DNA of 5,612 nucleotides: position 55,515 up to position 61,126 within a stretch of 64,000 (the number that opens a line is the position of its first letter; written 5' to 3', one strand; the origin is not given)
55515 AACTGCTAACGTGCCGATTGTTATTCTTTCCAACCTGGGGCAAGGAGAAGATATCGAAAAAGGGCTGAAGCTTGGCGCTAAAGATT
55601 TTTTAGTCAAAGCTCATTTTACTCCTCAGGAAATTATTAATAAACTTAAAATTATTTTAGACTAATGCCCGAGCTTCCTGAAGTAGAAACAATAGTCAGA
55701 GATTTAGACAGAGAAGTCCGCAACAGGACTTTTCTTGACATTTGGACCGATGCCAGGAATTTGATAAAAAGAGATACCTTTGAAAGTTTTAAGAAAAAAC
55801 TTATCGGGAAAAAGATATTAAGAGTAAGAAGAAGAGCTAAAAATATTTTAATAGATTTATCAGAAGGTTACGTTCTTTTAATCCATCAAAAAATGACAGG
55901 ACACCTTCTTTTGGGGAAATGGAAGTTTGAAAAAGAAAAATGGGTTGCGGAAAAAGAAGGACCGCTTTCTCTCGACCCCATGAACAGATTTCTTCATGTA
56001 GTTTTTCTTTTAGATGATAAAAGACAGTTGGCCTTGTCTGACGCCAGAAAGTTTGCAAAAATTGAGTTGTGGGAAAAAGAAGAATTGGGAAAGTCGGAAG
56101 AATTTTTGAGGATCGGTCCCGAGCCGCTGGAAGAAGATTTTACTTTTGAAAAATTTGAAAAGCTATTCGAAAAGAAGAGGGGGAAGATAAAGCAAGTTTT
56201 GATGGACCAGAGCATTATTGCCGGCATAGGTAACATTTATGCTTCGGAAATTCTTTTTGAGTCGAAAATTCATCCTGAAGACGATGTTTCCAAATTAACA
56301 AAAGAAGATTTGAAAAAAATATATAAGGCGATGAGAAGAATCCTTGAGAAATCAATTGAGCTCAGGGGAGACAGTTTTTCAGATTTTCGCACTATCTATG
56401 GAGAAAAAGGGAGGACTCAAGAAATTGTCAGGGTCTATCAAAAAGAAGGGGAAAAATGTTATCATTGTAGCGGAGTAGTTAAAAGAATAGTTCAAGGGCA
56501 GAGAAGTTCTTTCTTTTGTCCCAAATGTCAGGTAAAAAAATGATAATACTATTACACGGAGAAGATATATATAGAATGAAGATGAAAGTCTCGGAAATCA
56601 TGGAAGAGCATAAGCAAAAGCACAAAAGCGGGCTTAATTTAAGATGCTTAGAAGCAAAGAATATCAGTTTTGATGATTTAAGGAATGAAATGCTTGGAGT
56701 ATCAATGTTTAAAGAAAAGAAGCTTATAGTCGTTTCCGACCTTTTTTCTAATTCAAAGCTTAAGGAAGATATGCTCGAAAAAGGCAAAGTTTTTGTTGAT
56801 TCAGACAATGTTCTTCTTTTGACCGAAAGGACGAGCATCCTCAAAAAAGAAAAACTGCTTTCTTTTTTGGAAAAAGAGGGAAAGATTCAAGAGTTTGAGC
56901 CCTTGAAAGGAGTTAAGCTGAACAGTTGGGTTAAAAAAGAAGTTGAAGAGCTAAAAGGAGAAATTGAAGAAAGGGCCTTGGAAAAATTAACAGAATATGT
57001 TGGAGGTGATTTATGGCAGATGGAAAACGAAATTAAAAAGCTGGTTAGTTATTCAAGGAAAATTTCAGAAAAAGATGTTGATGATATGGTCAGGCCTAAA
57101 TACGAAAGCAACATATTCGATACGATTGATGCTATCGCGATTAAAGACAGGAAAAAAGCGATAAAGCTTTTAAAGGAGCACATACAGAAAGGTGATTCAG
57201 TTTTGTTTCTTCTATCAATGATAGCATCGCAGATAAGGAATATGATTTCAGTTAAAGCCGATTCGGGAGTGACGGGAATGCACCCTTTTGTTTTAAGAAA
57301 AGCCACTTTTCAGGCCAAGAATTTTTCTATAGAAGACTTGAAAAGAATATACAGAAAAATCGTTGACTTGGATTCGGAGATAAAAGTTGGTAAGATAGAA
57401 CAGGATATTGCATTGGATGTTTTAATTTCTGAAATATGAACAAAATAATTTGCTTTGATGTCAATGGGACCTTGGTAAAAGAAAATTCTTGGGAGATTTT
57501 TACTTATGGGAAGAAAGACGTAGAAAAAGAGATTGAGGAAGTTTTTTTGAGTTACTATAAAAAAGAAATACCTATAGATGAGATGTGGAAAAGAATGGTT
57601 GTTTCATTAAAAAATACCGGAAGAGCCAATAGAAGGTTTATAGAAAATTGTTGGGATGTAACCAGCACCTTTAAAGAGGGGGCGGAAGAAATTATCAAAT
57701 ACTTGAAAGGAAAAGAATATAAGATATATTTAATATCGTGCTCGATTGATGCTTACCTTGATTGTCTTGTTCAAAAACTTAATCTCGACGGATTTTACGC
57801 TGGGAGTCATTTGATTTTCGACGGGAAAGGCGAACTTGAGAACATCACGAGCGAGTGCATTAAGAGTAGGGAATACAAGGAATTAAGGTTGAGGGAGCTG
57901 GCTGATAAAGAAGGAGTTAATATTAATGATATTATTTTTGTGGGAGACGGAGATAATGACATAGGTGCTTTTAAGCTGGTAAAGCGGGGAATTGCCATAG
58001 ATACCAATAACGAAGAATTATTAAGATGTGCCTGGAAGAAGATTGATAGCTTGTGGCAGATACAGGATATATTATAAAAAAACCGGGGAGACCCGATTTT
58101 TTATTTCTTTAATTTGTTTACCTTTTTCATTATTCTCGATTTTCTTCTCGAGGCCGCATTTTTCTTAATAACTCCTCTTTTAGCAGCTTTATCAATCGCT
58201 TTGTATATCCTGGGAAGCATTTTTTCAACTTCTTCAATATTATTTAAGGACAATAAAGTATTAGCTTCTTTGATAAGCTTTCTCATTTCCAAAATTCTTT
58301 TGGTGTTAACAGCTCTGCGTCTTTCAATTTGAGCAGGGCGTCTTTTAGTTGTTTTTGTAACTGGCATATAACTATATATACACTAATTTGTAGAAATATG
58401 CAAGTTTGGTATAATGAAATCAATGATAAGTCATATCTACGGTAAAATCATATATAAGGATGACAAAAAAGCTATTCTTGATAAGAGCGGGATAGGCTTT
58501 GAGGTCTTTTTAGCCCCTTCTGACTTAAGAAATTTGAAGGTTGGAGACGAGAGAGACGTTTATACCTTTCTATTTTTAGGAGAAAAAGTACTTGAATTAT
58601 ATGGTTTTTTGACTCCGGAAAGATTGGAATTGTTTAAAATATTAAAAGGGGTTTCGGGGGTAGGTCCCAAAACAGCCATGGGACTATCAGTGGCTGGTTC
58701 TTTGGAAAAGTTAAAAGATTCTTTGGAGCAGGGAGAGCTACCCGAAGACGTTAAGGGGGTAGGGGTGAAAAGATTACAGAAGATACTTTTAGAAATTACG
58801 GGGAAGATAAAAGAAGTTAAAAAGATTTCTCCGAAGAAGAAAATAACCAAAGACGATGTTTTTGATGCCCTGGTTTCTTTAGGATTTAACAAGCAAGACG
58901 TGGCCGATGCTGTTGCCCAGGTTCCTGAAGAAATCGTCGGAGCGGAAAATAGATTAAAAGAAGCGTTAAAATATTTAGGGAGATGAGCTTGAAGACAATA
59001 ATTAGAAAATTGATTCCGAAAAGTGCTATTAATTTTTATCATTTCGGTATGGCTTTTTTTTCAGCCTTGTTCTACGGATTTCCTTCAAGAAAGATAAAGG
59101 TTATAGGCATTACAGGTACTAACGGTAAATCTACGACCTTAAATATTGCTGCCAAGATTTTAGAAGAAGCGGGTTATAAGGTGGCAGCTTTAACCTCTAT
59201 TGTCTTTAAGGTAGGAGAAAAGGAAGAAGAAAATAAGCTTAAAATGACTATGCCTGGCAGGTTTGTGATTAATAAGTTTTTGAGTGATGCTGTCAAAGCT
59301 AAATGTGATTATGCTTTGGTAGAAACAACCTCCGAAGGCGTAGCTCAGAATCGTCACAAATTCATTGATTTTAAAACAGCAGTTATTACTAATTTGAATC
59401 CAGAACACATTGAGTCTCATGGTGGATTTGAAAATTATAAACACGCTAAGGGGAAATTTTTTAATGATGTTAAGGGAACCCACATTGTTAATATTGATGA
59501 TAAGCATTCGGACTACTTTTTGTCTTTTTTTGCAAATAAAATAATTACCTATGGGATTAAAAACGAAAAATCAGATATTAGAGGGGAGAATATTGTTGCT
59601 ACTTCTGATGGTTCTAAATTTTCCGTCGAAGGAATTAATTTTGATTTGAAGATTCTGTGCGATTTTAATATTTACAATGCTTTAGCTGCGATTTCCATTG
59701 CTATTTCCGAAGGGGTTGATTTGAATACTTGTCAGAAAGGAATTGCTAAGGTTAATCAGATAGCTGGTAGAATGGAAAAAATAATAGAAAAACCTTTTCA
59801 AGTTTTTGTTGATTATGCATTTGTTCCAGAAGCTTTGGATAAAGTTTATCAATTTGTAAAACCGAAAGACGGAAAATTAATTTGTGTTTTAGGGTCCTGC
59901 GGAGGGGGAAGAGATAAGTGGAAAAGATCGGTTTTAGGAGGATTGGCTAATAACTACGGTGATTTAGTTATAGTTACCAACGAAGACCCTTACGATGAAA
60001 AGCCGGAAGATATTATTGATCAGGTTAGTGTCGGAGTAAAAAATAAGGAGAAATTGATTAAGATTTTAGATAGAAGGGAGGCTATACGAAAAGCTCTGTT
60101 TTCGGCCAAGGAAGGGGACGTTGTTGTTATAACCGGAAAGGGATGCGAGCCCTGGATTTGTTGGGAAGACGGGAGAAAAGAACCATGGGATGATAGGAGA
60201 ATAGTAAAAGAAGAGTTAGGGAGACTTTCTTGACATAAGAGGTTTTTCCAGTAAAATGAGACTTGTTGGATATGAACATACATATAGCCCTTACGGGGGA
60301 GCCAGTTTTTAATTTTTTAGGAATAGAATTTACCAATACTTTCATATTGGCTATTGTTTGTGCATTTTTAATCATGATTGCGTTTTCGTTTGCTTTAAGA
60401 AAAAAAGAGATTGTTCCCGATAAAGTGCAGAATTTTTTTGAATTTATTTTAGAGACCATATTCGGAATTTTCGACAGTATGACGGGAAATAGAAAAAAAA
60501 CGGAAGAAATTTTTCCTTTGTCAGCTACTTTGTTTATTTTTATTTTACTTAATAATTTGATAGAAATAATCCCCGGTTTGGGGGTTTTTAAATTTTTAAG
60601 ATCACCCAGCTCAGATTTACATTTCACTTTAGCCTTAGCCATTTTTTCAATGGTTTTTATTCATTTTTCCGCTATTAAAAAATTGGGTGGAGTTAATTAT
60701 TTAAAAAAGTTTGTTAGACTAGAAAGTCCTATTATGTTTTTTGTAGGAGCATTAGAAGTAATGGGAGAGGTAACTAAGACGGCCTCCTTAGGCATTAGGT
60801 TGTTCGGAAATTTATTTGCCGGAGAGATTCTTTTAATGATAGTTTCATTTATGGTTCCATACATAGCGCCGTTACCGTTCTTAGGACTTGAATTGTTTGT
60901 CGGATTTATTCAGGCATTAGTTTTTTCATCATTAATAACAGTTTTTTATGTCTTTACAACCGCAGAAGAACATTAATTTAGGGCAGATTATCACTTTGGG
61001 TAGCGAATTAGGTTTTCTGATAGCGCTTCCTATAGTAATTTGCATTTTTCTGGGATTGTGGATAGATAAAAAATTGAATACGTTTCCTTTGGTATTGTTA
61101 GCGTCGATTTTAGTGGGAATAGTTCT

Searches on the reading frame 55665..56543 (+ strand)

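Call 69: search_protein_families(library=pfam, max_evalue=0.00001, proteins=[window:55665-56543:+])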
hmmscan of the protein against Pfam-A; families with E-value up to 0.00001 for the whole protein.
window:55665-56543:+ (292 aa): 4 families
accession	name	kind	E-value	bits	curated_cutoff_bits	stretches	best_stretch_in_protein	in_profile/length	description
PF06831.19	H2TH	-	3.8e-29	100.9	34.7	1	150-239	1-90/93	Formamidopyrimidine-DNA glycosylase H2TH domain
PF01149.29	Fapy_DNA_glyco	-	2.7e-26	92.9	25.5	1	1-132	1-116/117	Formamidopyrimidine-DNA glycosylase N-terminal domain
PF06827.20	zf-FPG_IleRS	-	2.8e-08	33.9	21.3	1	262-289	1-28/30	Zinc finger found in FPG and IleRS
PF05833.16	NFACT_N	-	4.7e-07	29.4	31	1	159-231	174-244/456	NFACT N-terminal and middle domains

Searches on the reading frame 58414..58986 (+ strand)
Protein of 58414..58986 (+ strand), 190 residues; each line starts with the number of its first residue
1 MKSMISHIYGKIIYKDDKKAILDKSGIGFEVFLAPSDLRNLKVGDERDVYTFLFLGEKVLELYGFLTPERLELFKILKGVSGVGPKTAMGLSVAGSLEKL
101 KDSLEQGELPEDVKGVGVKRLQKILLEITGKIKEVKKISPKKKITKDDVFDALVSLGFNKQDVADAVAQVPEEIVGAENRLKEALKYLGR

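Call 69: search_protein_families(library=pfam, max_evalue=0.00001, proteins=[window:58414-58986:+])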
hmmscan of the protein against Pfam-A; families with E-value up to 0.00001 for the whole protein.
window:58414-58986:+ (190 aa): 3 families
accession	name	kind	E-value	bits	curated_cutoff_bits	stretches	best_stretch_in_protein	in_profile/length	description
PF01330.27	RuvA_N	-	5.4e-13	49.3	23.6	1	4-64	1-61/61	RuvA N terminal domain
PF07499.19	RuvA_C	-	1.6e-08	35.3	24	1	147-188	4-46/47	RuvA, C-terminal domain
PF14520.12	HHH_5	-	2.4e-08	34.8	27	1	74-128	1-55/57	Helix-hairpin-helix domain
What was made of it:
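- Tried and rejected: I dropped it because ruvA is present at 58414-58986 (call 69) and this window's version is a three-way junction.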

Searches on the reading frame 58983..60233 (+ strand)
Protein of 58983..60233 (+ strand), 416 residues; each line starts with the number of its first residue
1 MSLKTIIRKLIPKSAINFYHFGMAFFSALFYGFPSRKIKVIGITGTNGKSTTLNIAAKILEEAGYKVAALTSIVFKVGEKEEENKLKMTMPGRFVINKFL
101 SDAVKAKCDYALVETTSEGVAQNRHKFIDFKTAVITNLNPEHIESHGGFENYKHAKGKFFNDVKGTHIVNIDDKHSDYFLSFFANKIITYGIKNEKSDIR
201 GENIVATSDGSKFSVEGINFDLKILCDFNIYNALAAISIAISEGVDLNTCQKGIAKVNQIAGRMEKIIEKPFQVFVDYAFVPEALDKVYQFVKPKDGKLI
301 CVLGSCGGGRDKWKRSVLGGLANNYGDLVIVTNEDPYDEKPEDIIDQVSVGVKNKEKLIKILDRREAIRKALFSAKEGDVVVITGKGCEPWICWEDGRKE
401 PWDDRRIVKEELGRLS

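Call 69: search_protein_families(library=pfam, max_evalue=0.00001, proteins=[window:58983-60233:+])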
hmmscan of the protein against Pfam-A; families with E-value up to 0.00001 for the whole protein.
window:58983-60233:+ (416 aa): 2 families
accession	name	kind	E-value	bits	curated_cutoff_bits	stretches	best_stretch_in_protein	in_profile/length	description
PF08245.18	Mur_ligase_M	-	1.7e-42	146.1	24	1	43-239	1-199/200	Mur ligase middle domain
PF02875.26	Mur_ligase_C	-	9.1e-22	78.7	28.4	1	262-387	1-127/127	Mur ligase, glutamate ligase domain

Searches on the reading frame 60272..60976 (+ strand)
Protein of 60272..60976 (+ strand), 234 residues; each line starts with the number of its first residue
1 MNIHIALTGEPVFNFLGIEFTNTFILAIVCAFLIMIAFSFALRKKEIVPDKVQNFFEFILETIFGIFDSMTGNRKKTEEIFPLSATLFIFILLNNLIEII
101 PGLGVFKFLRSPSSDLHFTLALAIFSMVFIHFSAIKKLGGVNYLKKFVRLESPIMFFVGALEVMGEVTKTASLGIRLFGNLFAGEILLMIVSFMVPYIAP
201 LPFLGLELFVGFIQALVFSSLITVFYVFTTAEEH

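Call 69: search_protein_families(library=pfam, max_evalue=0.00001, proteins=[window:60272-60976:+])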
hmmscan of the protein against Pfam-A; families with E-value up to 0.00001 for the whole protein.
window:60272-60976:+ (234 aa): 1 family
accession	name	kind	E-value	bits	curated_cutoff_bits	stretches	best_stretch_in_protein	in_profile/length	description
PF00119.25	ATP-synt_A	-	2.2e-42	145.8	33.9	1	26-225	4-215/217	ATP synthase A chain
